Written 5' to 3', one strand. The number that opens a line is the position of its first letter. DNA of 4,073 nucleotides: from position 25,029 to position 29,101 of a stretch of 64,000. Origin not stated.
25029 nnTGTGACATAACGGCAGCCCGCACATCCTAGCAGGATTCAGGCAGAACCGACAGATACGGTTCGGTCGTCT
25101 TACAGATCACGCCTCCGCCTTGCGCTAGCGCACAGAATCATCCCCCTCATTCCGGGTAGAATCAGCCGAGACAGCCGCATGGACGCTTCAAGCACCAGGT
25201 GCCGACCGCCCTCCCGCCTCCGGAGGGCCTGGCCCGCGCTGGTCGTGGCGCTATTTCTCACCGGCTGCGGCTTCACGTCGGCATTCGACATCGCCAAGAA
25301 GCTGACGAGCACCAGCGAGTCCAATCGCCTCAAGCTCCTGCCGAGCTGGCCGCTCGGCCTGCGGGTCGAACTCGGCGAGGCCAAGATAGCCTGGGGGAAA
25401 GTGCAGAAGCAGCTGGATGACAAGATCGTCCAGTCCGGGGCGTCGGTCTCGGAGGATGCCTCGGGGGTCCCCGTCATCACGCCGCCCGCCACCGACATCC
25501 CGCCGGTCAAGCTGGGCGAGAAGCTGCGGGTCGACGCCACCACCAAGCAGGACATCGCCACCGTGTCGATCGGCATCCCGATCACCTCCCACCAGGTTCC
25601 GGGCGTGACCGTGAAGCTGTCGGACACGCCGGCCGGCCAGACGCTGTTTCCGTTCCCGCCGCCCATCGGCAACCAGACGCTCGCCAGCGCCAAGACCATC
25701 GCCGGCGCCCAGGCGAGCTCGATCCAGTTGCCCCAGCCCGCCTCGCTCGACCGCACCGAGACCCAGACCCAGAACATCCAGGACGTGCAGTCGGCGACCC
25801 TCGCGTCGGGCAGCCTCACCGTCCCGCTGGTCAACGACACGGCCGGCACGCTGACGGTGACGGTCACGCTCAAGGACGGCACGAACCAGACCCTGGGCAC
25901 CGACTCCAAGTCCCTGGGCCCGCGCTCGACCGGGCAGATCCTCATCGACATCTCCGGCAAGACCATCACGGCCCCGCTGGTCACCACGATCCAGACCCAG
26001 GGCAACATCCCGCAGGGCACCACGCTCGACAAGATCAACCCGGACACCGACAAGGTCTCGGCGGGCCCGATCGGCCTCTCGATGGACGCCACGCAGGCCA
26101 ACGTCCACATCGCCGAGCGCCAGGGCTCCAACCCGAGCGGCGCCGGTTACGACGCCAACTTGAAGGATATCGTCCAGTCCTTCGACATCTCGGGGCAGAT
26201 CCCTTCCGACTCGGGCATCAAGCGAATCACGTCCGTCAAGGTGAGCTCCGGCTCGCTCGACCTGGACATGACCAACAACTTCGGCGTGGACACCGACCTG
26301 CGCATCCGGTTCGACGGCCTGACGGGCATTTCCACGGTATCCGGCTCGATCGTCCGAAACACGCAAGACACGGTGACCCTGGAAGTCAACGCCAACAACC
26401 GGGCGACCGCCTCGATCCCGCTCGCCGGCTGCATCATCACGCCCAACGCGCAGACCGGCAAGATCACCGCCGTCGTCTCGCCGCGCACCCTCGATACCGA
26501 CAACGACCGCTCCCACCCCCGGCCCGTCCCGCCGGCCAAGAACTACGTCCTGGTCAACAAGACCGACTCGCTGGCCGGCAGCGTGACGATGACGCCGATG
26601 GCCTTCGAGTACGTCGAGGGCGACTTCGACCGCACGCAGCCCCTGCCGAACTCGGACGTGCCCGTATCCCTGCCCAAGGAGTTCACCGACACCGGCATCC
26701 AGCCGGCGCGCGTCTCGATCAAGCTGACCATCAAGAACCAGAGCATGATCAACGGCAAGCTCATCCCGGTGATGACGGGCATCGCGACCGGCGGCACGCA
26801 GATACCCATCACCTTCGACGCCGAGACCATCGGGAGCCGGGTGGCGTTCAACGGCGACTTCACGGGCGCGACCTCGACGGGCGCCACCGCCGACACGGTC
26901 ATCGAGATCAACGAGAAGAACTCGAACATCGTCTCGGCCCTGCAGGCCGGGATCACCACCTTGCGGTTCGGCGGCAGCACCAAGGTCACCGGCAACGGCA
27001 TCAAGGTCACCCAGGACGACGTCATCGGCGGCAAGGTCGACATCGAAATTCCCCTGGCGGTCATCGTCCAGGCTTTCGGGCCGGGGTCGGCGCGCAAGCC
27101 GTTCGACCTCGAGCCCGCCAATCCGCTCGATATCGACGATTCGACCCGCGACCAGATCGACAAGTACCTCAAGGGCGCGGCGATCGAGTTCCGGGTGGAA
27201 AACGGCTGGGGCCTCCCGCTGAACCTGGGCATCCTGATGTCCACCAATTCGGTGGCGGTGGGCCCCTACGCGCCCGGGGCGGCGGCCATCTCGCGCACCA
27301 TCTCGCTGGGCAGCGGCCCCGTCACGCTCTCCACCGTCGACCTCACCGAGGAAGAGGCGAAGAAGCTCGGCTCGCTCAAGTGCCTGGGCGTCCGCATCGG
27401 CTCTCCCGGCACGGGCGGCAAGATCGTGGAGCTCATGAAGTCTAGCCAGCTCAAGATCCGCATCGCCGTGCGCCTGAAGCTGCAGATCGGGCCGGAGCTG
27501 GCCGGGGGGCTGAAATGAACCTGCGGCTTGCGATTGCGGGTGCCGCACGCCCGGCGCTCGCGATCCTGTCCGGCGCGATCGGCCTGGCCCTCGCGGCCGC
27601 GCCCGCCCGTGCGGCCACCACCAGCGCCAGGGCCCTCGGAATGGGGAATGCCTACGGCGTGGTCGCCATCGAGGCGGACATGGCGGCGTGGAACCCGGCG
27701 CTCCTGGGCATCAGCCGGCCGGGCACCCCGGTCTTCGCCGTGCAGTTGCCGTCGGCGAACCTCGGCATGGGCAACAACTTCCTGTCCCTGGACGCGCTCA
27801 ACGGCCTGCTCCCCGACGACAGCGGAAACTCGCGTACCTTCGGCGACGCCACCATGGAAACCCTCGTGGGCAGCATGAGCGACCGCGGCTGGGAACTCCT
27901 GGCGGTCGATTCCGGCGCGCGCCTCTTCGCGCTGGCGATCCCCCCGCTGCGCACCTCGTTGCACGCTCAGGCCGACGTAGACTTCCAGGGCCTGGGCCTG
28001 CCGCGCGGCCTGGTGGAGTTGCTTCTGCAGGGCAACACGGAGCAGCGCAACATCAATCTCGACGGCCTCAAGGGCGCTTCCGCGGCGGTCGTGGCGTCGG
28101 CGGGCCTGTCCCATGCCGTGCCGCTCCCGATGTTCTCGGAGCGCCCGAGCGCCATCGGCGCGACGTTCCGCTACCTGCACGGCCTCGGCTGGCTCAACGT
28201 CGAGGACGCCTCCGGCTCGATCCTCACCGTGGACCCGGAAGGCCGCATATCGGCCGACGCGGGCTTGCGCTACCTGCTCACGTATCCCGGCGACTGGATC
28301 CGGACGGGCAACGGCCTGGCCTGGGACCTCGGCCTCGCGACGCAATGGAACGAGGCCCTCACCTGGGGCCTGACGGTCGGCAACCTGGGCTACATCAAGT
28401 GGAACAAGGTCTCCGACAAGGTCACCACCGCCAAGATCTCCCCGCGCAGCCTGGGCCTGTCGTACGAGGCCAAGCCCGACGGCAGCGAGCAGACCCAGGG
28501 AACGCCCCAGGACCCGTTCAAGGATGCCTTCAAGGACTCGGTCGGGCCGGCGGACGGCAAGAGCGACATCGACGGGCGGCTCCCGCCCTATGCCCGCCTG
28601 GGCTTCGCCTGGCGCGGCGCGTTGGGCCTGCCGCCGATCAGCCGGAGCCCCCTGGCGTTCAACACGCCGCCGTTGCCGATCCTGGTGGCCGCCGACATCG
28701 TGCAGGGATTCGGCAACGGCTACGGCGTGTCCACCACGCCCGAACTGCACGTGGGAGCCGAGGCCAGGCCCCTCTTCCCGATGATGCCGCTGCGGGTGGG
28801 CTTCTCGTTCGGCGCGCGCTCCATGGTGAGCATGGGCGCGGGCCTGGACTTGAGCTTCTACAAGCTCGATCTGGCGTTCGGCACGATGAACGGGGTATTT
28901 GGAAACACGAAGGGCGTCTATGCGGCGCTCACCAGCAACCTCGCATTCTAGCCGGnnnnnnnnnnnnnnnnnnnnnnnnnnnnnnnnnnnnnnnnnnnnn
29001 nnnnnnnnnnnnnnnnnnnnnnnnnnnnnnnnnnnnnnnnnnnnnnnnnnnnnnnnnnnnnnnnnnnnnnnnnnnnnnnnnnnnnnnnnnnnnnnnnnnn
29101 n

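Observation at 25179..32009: Six-gene operon joining a giant surface lipoprotein and a FadL-like outer-membrane channel to an orphan KS-alpha / KS-beta(CLF) / ACP set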

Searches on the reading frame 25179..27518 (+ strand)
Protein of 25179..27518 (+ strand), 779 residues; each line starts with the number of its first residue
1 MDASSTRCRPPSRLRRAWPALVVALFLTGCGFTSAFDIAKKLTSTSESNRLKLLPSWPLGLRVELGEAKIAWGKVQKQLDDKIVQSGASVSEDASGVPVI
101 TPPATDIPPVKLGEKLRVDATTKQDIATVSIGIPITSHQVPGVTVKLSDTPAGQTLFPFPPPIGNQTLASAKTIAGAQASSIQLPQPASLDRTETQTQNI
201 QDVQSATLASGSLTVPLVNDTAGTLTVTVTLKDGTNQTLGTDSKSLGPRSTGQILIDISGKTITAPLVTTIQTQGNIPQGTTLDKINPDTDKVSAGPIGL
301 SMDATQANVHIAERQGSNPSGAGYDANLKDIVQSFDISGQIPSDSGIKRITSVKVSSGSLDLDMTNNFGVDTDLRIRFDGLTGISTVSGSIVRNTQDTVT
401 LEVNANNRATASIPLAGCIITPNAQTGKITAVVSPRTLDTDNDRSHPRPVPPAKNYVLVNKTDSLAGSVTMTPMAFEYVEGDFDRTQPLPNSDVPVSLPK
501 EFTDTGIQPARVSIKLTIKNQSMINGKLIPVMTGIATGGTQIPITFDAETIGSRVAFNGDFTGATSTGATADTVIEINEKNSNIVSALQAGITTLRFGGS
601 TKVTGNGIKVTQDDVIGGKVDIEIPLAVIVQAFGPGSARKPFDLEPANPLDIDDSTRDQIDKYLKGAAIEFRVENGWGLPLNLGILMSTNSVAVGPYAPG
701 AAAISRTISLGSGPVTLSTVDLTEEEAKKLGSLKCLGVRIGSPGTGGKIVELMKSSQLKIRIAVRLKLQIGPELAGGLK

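Call 9: search_protein_families(library=pfam, proteins=[window:25179-27518:+], max_evalue=0.01)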
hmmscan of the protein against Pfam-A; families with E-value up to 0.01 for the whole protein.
window:25179-27518:+ (779 aa): 1 family
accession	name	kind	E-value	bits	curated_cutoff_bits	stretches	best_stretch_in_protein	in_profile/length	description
PF04200.17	Lipoprotein_17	-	0.0085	16.8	22.4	1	175-237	16-72/84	Lipoprotein associated domain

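Call 10: search_protein_families(library=ncbifam, proteins=[window:25179-27518:+], max_evalue=0.01)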
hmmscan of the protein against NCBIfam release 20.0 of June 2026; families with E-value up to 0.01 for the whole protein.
window:25179-27518:+ (779 aa): 0 families

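Call 70: search_solved_structures(query=A7, max_evalue=1)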
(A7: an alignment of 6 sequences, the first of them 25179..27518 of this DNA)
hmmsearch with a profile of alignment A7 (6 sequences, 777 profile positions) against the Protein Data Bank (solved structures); distinct sequences matched with E-value up to 1: 0.

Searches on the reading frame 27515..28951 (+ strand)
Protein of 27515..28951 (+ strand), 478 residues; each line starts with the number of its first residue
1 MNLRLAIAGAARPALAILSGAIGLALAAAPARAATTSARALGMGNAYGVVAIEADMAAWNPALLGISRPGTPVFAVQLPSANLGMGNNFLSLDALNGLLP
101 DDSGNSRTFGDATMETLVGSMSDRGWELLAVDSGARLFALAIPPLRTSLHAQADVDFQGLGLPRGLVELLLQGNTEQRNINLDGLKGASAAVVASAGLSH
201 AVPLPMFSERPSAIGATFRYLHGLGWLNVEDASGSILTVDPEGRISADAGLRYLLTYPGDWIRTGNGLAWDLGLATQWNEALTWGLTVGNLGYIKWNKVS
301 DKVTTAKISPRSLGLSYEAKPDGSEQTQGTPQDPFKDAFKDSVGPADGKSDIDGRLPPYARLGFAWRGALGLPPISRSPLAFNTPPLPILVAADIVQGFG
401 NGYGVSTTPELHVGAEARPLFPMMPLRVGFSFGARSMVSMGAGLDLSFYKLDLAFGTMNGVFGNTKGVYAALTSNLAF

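Call 9: search_protein_families(library=pfam, proteins=[window:27515-28951:+], max_evalue=0.01)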
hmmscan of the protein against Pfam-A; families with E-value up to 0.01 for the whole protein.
window:27515-28951:+ (478 aa): 1 family
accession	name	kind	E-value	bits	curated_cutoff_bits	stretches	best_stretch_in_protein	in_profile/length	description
PF18990.6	DUF5723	-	2.7e-12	47.5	26.8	1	75-349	10-287/376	Family of unknown function (DUF5723)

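Call 10: search_protein_families(library=ncbifam, proteins=[window:27515-28951:+], max_evalue=0.01)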
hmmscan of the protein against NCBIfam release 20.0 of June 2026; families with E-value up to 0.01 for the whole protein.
window:27515-28951:+ (478 aa): 1 family
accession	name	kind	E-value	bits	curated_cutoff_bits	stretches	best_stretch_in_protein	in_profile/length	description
NF033709.1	PorV_fam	subfamily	7.4e-08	32.3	90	1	34-72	9-47/326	PorV/PorQ family protein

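Call 40: find_homologous_proteins(query=window:27515-28951:+, max_evalue=0.001)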
Query window:27515-28951:+ (478 aa): 11 proteins with E <= 0.001 among 8000 candidates.
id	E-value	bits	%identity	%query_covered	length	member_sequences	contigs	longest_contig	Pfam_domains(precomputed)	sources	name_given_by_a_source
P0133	0.0e+0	1054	100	100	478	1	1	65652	PF18990.7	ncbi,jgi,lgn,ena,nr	ncbi:MAG: hypothetical protein FJZ01_00785 [Candidatus Sericytochromatia bacterium]|nr:hypothetical 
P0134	1.2e-237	807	77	93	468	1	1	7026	PF18990.7,PF13729.13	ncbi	-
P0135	1.7e-168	579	60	92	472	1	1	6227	PF18990.7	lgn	-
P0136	1.6e-163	563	58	95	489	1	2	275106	PF18990.7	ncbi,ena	-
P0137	3.6e-161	555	57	94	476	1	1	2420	PF18990.7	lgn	-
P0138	3.7e-130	453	51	94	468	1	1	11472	PF18990.7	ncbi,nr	ncbi:MAG: hypothetical protein HY692_05685 [Cyanobacteria bacterium NC_groundwater_1444_Ag_S-0.65um_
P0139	2.1e-119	417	47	97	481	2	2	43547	PF18990.7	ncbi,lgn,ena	-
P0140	2.1e-117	411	47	96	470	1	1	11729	PF18990.7,PF13729.13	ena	-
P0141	6.5e-116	406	48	94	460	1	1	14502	PF18990.7,PF13729.13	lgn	-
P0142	1.8e-75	272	46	68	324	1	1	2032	PF18990.7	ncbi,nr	ncbi:MAG: hypothetical protein KGR26_09050, partial [Cyanobacteria bacterium REEB65]|nr:hypothetical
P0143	8.4e-56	208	36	91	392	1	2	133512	PF18990.7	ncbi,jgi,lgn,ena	-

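Call 41: find_encoding_contigs(protein=P0139, flank=10000, max_places=2)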
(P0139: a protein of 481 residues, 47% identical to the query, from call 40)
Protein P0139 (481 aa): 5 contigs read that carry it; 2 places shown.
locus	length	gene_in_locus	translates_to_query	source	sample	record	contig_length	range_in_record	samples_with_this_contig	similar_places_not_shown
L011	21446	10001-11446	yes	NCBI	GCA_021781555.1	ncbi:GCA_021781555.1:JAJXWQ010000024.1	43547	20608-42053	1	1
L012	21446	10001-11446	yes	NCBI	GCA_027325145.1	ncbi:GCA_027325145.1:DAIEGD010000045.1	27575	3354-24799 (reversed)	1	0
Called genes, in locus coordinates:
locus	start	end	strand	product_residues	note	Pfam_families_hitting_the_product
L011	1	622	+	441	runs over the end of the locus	PF13393:tRNA-synt_His, PF00587:tRNA-synt_2b, PF03129:HGTP_anticodon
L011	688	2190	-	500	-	PF00171:Aldedh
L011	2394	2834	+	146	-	PF00072:Response_reg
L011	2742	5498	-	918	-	PF00675:Peptidase_M16, PF05193:Peptidase_M16_C, PF00675:Peptidase_M16, PF05193:Peptidase_M16_C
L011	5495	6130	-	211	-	PF22769:DCD, PF06559:DCD_N (weak), PF22569:DCD_C (weak), PF00692:dUTPase (weak)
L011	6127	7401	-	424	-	-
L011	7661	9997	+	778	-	-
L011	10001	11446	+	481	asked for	PF18990:DUF5723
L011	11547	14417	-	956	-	PF13485:Peptidase_MA_2, PF26549:Tricorn_N, PF26550:Tricorn_2nd, PF07676:PD40 (weak)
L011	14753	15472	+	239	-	PF00072:Response_reg, PF23198:PDE8A_N (weak), PF00486:Trans_reg_C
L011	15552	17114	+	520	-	PF00512:HisKA, PF02518:HATPase_c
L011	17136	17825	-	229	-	PF00072:Response_reg, PF00486:Trans_reg_C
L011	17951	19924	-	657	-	PF00512:HisKA, PF02518:HATPase_c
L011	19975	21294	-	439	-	PF09976:TPR_21 (faint), PF13174:TPR_6 (faint), PF13428:TPR_14 (faint), PF13432:TPR_16 (faint), PF07719:TPR_2 (faint)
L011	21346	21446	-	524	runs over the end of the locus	-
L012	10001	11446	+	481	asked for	PF18990:DUF5723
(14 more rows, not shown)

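Call 42: find_encoding_contigs(protein=P0143, flank=10000, max_places=2)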
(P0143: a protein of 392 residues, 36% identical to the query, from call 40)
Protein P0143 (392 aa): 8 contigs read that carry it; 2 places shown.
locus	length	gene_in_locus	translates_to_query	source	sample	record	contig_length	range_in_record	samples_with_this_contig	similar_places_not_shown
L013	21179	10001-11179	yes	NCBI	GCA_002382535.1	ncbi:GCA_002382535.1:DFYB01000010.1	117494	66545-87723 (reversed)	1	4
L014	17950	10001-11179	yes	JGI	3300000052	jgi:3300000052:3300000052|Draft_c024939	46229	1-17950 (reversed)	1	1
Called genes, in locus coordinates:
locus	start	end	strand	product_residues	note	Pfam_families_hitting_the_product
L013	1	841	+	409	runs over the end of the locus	PF13629:T2SS-T3SS_pil_N, PF04972:BON (faint), PF00263:Secretin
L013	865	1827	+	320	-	PF13400:Tad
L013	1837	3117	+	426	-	PF01656:CbiA (weak), PF06564:CBP_BcsQ (weak), PF09140:MipZ (weak), PF10609:ParA (faint), PF13614:AAA_31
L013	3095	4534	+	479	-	PF00437:T2SSE, PF27713:UCP018868 (faint)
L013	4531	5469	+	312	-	PF00482:T2SSF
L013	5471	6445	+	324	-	PF00482:T2SSF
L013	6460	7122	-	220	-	-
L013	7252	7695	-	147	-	PF00383:dCMP_cyt_deam_1, PF14437:MafB19-deam (weak)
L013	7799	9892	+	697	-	-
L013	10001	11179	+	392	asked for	PF18990:DUF5723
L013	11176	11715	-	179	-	-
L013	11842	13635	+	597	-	PF14841:FliG_M, PF01706:FliG_C (weak)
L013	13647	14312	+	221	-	PF00515:TPR_1 (faint), PF13432:TPR_16 (weak), PF07719:TPR_2 (weak)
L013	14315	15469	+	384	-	-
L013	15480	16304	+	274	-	PF01618:MotA_ExbB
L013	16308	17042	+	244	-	PF13677:MotB_plug, PF00691:OmpA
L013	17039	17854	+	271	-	-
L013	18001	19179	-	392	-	PF08450:SGL (faint), PF25021:TEN_NHL, PF01436:NHL (weak), PF25021:TEN_NHL (weak), PF01436:NHL (weak)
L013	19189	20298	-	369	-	PF05787:PhoX (faint), PF08450:SGL (faint), PF24684:Vgb_lyase (faint), PF20067:SSL_N (faint), PF25021:TEN_NHL, PF01436:NHL (weak), PF06739:SBBP (faint), PF01436:NHL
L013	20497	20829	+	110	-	-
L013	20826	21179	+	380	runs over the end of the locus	-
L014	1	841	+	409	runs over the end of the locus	PF13629:T2SS-T3SS_pil_N, PF04972:BON (faint), PF00263:Secretin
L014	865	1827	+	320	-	PF13400:Tad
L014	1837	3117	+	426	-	PF01656:CbiA (weak), PF06564:CBP_BcsQ (weak), PF09140:MipZ (weak), PF10609:ParA (faint), PF13614:AAA_31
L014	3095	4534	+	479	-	PF00437:T2SSE, PF27713:UCP018868 (faint)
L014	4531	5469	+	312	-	PF00482:T2SSF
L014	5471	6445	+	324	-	PF00482:T2SSF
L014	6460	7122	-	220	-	-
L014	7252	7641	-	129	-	PF00383:dCMP_cyt_deam_1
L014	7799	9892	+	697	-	-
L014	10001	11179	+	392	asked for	PF18990:DUF5723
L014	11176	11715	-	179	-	-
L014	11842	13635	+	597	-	PF14841:FliG_M, PF01706:FliG_C (weak)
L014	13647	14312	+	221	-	PF00515:TPR_1 (faint), PF13432:TPR_16 (weak), PF07719:TPR_2 (weak)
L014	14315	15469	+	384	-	-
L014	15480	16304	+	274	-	PF01618:MotA_ExbB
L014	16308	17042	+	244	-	PF13677:MotB_plug, PF00691:OmpA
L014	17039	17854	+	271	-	-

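Call 43: find_encoding_contigs(protein=P0138, flank=10000, max_places=2)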
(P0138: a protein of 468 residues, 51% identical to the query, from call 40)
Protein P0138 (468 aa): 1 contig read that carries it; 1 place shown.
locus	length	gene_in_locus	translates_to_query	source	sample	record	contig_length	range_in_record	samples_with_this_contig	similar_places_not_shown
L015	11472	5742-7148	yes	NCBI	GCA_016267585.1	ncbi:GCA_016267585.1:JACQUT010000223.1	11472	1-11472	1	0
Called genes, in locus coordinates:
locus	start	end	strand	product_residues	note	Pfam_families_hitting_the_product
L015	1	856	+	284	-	PF02401:LYTB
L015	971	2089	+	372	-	PF00575:S1, PF21710:Spt6_S1 (faint), PF13509:S1_2 (faint), PF23459:S1_RRP5 (faint), PF00575:S1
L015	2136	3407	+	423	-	PF17820:PDZ_6, PF19238:Radical_SAM_2, PF04459:DUF512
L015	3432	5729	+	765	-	-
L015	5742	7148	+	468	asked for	PF18990:DUF5723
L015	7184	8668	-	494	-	PF11741:AMIN, PF01520:Amidase_3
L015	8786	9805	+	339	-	PF25562:CNBH_CNNM2_C (faint), PF00027:cNMP_binding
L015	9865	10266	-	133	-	-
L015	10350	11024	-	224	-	PF02527:GidB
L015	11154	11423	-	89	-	-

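Call 74: predict_structure(alignment_id=A6)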
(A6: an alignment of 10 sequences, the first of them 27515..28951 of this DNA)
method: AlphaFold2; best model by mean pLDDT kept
length: 478 residues; sequences in the alignment: 10
mean_pLDDT: 65.8   pTM: 0.66
mean pLDDT of the five models: 65.8, 64.7, 63.8, 61.1, 57.5
residues with pLDDT >= 90: 10; 70-90: 222; 50-70: 150; < 50: 96
segments of 3 or more residues with pLDDT < 50: 1-54, 86-94, 104-106, 318-324, 326-331, 460-465
pLDDT, mean of each block of 10 residues (from residue 1): 35 36 30 28 36 51 71 72 52 48 52 54 52 66 83 71 68 67 77 86 74 89 85 83 80 75 80 84 82 85 85 53 47 64 81 74 78 69 69 75 61 70 65 61 71 62 50 69
secondary structure, 60 per line:
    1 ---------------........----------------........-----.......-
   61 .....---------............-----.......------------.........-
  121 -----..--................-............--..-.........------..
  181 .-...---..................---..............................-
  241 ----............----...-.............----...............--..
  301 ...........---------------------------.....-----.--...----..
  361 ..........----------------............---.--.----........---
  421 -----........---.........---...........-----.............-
elements in order: H16-23 H40-47 H53-59 H61-65 E75-86 H92-98 H111-119 E130-142 E147-158 H164-172 E179-181 E189-206 E210-239 E245-256 E265-277 E282-296 E299-311 E339-343 E352-354 E359-370 E387-398 E410-417 E426-433 E437-445 E449-459 E465-477

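Call 86: find_encoding_contigs(protein=P0141, flank=10000, max_places=2)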
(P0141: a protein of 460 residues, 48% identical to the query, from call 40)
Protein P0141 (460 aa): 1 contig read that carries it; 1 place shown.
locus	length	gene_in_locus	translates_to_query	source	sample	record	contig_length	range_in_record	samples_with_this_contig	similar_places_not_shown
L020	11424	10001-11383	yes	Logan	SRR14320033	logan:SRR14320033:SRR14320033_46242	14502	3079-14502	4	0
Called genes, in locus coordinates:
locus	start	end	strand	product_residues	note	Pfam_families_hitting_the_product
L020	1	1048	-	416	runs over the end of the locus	PF13692:Glyco_trans_1_4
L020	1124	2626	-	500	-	PF00171:Aldedh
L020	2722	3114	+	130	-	PF00072:Response_reg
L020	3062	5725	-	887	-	PF00675:Peptidase_M16, PF05193:Peptidase_M16_C, PF00675:Peptidase_M16 (weak), PF05193:Peptidase_M16_C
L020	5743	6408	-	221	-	PF22769:DCD, PF06559:DCD_N (weak), PF22569:DCD_C (weak), PF00692:dUTPase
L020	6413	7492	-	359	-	-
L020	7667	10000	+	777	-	-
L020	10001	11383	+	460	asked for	PF13729:TraF_2 (weak), PF18990:DUF5723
